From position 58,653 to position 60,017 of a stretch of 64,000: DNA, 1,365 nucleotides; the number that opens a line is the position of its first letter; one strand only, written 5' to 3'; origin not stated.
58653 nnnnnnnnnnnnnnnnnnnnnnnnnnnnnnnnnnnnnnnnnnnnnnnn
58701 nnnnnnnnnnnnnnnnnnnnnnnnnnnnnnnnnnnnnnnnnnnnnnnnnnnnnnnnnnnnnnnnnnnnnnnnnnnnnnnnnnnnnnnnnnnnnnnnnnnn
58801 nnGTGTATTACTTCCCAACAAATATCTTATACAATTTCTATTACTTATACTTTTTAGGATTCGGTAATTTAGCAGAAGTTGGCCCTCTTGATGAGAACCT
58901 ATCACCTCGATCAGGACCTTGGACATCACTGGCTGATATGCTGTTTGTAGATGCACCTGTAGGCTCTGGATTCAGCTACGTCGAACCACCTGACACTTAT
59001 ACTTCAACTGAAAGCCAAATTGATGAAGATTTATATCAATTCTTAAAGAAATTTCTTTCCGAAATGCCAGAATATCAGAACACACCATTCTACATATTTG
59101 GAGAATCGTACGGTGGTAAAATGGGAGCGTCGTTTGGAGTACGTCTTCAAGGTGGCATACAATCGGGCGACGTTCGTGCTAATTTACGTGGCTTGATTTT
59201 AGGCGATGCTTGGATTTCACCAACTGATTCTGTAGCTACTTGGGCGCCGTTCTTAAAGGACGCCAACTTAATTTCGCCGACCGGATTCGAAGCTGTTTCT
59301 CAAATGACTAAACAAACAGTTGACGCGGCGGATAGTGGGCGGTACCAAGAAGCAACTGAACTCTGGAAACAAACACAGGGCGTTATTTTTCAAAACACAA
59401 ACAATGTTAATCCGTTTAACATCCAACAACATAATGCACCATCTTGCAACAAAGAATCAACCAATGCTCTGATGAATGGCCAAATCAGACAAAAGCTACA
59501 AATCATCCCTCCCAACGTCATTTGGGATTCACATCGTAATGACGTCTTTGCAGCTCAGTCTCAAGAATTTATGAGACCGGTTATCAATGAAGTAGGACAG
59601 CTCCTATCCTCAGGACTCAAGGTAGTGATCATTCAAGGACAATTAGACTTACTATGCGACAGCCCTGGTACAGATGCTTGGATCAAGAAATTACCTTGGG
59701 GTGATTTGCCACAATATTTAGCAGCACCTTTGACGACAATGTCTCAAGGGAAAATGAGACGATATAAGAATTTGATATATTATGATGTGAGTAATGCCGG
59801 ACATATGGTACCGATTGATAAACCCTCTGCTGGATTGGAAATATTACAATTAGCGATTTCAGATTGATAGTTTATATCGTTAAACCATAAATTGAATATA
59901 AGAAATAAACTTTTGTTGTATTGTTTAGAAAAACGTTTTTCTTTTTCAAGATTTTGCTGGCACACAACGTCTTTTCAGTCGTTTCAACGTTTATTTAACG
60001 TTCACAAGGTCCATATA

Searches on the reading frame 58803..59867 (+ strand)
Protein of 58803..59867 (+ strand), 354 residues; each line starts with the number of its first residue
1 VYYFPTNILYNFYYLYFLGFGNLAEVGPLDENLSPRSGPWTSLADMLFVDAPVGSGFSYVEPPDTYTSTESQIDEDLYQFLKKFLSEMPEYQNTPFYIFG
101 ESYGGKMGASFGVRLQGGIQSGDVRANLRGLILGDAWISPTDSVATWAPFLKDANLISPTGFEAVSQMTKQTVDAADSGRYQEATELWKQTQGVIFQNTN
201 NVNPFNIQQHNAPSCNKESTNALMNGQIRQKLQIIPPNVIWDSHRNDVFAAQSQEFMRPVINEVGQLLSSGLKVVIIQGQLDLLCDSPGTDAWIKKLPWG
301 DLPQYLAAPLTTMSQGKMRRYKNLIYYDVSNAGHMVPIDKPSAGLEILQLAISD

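Call 23: search_protein_families(library=pfam, proteins=[window:58803-59867:+], max_evalue=0.01)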
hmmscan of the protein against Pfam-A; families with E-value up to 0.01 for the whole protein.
window:58803-59867:+ (354 aa): 2 families
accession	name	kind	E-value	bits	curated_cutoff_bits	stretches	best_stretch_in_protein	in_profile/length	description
PF00450.28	Peptidase_S10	-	9.9e-66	223.3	21.9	1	21-352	57-418/420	Serine carboxypeptidase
PF12146.15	Hydrolase_4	-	0.0015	18.3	27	1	62-117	47-99/239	Serine aminopeptidase, S33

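Call 45: find_homologous_proteins(query=window:58803-59867:+, max_evalue=1e-20)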
Query window:58803-59867:+ (354 aa): 356 proteins with E <= 1e-20 among 1764 candidates; the best 120 are listed.
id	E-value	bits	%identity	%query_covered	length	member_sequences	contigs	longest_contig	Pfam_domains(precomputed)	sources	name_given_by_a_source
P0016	2.9e-224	762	99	95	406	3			PF00450.29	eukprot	eukprot:TCONS_00049089-protein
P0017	1.5e-189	648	82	95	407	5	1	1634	PF00450.29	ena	-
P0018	4.5e-99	350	46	94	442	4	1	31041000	PF00450.29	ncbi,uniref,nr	ncbi:retinoid-inducible serine carboxypeptidase-like [Hydractinia symbiolongicarpus]|uniref:retinoid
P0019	1.1e-98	349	47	95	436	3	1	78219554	PF00450.29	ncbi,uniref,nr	ncbi:retinoid-inducible serine carboxypeptidase [Hydra vulgaris]|uniref:Retinoid-inducible serine ca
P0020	1.1e-98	349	49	90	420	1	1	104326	PF00450.29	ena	-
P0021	3.3e-93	331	46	94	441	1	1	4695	PF00450.29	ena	-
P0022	3.3e-92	328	43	95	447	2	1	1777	PF00450.29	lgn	-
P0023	2.7e-91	325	41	95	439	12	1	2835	PF00450.29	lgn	-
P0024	6.5e-90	320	42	94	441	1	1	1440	PF00450.29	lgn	-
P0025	2.6e-89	318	43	95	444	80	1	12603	PF00450.29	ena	-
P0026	8.6e-89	316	41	95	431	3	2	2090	PF00450.29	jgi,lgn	-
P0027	4.7e-88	314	43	94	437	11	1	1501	PF00450.29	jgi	-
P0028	5.0e-88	314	44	95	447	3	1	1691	PF00450.29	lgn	-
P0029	1.8e-87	312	42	95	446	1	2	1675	PF00450.29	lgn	-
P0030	4.9e-87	311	40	94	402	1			PF00450.29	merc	-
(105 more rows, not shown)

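Call 46: list_cluster_members(proteins=[P0016])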
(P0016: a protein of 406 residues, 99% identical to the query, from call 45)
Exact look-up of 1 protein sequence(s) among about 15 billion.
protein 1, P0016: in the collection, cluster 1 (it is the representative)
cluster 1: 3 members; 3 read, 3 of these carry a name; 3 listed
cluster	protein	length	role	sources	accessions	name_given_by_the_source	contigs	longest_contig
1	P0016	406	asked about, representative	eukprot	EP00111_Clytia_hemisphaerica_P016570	TCONS_00049089-protein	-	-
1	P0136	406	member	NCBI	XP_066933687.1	retinoid-inducible serine carboxypeptidase-like [Clytia hemisphaerica]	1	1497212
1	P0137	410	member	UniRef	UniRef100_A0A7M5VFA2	Carboxypeptidase n=2 Tax=Clytia hemisphaerica TaxID=252671 RepID=A0A7M5VFA2_9CNID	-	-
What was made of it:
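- The neighbouring ORF 58803-59867 is 99% identical to C. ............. XP_066933687.1 / EP00111 TCONS_00049089 (calls 45, 46).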
